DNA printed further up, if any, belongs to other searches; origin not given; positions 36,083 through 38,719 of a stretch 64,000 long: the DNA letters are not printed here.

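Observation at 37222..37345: Perfect 24-bp tandem repeat, about 5.3 copies, in-frame inside the secreted S1 protease gene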

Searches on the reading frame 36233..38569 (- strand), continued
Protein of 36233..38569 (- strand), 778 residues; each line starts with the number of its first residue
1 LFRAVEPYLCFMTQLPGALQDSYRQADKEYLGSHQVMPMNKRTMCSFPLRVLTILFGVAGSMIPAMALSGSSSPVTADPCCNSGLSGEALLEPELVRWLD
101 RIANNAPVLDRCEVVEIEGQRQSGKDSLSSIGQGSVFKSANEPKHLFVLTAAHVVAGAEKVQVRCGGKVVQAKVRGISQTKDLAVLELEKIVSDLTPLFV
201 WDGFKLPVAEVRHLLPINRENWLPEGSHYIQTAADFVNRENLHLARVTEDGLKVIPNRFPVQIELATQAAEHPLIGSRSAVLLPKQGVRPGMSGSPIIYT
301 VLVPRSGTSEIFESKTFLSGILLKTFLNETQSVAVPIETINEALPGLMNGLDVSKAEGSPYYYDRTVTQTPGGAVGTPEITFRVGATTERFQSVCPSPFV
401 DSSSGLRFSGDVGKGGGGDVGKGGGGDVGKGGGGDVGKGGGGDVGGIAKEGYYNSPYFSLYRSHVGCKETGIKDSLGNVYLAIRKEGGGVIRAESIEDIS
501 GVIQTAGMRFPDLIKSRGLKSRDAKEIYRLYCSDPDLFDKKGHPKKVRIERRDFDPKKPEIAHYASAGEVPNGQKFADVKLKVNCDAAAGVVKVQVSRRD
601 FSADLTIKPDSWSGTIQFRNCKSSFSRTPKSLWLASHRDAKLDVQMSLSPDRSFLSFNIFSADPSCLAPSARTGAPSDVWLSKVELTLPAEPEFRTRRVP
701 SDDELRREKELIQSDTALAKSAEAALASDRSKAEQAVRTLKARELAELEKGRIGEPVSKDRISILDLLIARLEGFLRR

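Call 40: predict_structure(alignment_id=A1)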
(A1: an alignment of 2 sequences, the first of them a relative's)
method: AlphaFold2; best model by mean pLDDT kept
length: 742 residues; sequences in the alignment: 2
mean_pLDDT: 39.1   pTM: 0.28
mean pLDDT of the five models: 39.1, 36.1, 35.6, 33.8, 33.7
residues with pLDDT >= 90: 10; 70-90: 76; 50-70: 116; < 50: 540
segments of 3 or more residues with pLDDT < 50: 1-71, 84-95, 103-105, 116-121, 142-145, 162-495, 514-532, 573-576, 579-664
pLDDT, mean of each block of 10 residues (from residue 1): 25 25 26 23 22 29 44 59 40 46 54 52 66 70 54 64 35 21 23 22 23 23 25 28 23 24 24 22 23 21 23 22 23 25 24 22 20 21 24 24 20 22 21 19 21 21 24 29 39 51 60 45 34 61 62 61 56 49 43 33 37 37 41 34 37 31 58 86 87 85 90 64 78 84 75
secondary structure, 60 per line:
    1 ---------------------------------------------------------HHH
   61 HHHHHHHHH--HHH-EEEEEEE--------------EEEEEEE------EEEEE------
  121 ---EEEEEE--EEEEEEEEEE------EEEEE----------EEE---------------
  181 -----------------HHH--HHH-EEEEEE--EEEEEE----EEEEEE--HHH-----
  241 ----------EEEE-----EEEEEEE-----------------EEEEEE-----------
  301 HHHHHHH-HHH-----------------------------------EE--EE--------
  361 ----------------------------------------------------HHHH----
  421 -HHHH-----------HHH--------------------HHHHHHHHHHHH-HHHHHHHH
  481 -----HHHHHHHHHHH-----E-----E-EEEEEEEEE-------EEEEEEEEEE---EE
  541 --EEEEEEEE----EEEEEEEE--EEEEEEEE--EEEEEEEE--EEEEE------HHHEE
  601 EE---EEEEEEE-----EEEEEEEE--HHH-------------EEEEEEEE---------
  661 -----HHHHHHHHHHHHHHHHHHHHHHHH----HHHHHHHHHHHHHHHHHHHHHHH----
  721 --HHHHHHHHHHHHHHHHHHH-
elements in order (helices of 4 or more, strands of 3 or more residues): H58-69 E76-82 E97-103 E110-114 E124-129 E132-141 E148-152 E163-165 E207-212 E215-220 E225-230 E251-254 E260-266 E284-289 H301-307 H413-416 H422-425 H460-471 H473-480 H486-496 E510-518 E526-535 E543-550 E555-562 E565-572 E575-582 E585-589 E599-602 E606-612 E618-625 E644-651 H666-689 H694-716 H723-741

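Call 43: find_homologous_proteins(query=A2, max_evalue=1e-10)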
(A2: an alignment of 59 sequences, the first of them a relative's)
Query A2 (59 sequences) (742 aa, profile of the alignment): 3 proteins with E <= 1e-10 among 8000 candidates.
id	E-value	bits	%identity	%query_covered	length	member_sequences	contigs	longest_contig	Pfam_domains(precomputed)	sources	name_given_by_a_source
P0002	1.4e-128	448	47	97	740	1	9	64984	PF13365.13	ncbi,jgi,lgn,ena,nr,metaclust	ncbi:MAG: hypothetical protein A2428_09535 [Bdellovibrionales bacterium RIFOXYC1_FULL_54_43]|nr:MAG:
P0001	2.0e-123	431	99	100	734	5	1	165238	PF13365.13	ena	-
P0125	1.8e-118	415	26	75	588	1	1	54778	-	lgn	-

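Call 44: search_protein_families(library=pfam, alignment_id=A2, max_evalue=0.01)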
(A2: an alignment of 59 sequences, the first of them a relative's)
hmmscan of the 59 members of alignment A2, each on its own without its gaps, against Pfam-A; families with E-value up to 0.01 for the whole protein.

A. member 1, P0005 (742 aa): 1 family
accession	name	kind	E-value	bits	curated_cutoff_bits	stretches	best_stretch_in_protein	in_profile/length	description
PF13365.12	Trypsin_2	-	4.3e-06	28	27.6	1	103-163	8-70/144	Trypsin-like peptidase domain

B. families by the number of members that match (of 59 scanned): 3 families
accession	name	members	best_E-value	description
PF13365.12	Trypsin_2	44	4e-10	Trypsin-like peptidase domain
PF05580.18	Peptidase_S55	2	0.00092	SpoIVB peptidase S55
PF05579.19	Peptidase_S32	1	0.0062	Equine arteritis virus serine endopeptidase S32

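Call 45: search_solved_structures(query=A2, max_evalue=0.1)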
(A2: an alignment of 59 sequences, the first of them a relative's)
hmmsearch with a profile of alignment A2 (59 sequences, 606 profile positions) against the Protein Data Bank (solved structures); distinct sequences matched with E-value up to 0.1: 101 (the best 60 are shown).
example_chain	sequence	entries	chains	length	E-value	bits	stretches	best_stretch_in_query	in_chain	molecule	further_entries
6z05_A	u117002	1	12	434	2.1e-12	49.8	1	58-260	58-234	DegQ family serine endoprotease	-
1l1j_A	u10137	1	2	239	2.3e-12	49.7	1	64-263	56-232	heat shock protease HtrA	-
5y28_A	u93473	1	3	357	4.1e-12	48.8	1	66-260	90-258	Periplasmic serine endoprotease DegP-like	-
7xs0_A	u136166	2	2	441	5.6e-12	48.4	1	66-260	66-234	Periplasmic serine endoprotease DegP-like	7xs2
5y2d_A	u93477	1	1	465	5.9e-12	48.3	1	66-260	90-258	Periplasmic serine endoprotease DegP-like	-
8k2y_A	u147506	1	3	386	3.2e-11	45.9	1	66-257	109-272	serine endoprotease DegP-like protein MucD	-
3pv4_A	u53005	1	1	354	2.1e-10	43.2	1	57-233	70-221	DegQ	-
9zqg_A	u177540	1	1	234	2.6e-10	42.9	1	63-260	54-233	Periplasmic serine protease DO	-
3pv2_A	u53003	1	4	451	3.4e-10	42.5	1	57-233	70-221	DegQ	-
22kg_A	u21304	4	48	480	3.8e-10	42.3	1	59-259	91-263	Probable periplasmic serine endoprotease DegP-like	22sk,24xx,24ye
3sti_A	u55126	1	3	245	1.5e-09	40.4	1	61-130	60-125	Protease degQ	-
3stj_A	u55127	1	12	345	3.3e-09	39.2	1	61-129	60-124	Protease degQ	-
3qo6_A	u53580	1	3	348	6.5e-09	38.3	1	66-132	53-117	Protease Do-like 1, chloroplastic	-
8kic_D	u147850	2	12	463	8.2e-09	37.9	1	60-129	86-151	peptidase Do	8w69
4a8a_A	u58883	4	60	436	8.8e-09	37.8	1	61-129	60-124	PERIPLASMIC PH-DEPENDENT SERINE ENDOPROTEASE DEGQ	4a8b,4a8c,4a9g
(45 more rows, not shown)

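Call 46: find_encoding_contigs(protein=P0089, flank=3000, max_places=4)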
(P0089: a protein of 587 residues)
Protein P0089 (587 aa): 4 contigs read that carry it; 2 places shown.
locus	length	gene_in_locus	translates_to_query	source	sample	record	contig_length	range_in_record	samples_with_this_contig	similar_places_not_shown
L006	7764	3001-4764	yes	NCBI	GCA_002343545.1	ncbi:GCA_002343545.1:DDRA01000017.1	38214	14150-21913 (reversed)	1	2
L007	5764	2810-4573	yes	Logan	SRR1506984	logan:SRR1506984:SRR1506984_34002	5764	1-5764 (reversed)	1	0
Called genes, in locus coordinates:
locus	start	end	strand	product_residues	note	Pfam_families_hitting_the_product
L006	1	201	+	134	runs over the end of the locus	PF00072:Response_reg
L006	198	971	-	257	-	-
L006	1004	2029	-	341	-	-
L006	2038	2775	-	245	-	-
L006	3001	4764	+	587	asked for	PF13365:Trypsin_2 (weak)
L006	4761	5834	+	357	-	-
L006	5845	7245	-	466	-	PF01336:tRNA_anti-codon, PF00152:tRNA-synt_2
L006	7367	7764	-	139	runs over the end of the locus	-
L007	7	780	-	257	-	-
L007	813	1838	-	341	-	-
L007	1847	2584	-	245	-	-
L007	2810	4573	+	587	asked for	PF13365:Trypsin_2 (weak)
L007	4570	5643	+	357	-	-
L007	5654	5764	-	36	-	?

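Call 47: find_encoding_contigs(protein=P0029, flank=3000, max_places=4)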
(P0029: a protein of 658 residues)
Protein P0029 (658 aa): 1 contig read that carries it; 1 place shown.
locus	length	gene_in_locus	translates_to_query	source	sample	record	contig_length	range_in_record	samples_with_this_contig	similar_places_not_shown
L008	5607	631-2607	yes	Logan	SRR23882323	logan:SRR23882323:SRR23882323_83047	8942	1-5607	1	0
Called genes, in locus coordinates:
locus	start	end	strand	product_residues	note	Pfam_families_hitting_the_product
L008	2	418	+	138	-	?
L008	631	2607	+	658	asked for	-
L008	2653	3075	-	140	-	-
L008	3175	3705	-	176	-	-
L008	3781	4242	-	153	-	-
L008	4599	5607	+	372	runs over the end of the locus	-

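Call 51: find_encoding_contigs(protein=P0012, flank=2000, max_places=4)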
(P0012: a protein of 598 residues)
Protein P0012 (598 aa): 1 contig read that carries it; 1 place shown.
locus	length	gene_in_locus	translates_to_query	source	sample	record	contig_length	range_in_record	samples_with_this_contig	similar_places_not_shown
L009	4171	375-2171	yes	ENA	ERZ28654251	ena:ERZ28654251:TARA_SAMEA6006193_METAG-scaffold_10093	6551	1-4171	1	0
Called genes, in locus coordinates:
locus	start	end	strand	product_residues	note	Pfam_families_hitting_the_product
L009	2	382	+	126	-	?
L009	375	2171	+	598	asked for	PF13365:Trypsin_2 (weak)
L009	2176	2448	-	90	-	-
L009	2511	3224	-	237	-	-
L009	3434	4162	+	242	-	PF04831:POPDC1-3, PF00027:cNMP_binding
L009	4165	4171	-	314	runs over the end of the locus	-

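Call 52: find_encoding_contigs(protein=P0039, flank=2000, max_places=4)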
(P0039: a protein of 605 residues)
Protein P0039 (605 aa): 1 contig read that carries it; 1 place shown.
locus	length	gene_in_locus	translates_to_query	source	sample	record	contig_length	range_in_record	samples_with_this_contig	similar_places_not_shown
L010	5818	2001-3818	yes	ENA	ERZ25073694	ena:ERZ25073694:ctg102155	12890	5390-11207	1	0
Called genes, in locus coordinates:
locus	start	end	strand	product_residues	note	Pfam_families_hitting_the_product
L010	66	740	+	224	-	PF00239:Resolvase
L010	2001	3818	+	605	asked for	-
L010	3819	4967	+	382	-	-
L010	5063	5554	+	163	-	-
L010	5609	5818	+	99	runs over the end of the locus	-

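Call 63: search_protein_families(library=pfam, proteins=[L010:3819-4967:+, L006:4761-5834:+], max_evalue=10)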
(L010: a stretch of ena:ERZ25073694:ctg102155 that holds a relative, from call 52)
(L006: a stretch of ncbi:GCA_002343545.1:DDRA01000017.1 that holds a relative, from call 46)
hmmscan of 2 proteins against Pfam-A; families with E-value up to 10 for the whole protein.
L010:3819-4967:+ (382 aa): 4 families
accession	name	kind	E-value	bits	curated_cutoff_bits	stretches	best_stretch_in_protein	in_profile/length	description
PF13424.12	TPR_12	-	0.00013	22.5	30.1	1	166-232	4-72/77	Tetratricopeptide repeat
PF07719.23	TPR_2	-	0.011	16.3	27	1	80-106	1-27/34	Tetratricopeptide repeat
PF15031.11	DUF4528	-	0.18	12.2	27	1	103-139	20-55/126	Domain of unknown function (DUF4528)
PF13432.12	TPR_16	-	0.26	12.2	32.7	1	170-230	2-56/65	Tetratricopeptide repeat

L006:4761-5834:+ (357 aa): 7 families
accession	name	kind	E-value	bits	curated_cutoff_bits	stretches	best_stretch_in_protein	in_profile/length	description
PF13424.12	TPR_12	-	0.0017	18.9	30.1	1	167-229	8-72/77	Tetratricopeptide repeat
PF17874.7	TPR_MalT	-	0.025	14.3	45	1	73-193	34-153/336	MalT-like TPR region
PF13181.12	TPR_8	-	0.072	13.7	25.7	1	167-188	6-27/34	Tetratricopeptide repeat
PF07719.23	TPR_2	-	0.11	13.2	27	0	211-229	10-28/34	Tetratricopeptide repeat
PF13371.12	TPR_9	-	0.63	10.5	35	1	172-204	32-65/73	Tetratricopeptide repeat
PF13428.12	TPR_14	-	2.8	9.3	23.5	0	205-229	4-28/44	Tetratricopeptide repeat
PF13432.12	TPR_16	-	7.9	7.5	32.7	0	204-229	33-58/65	Tetratricopeptide repeat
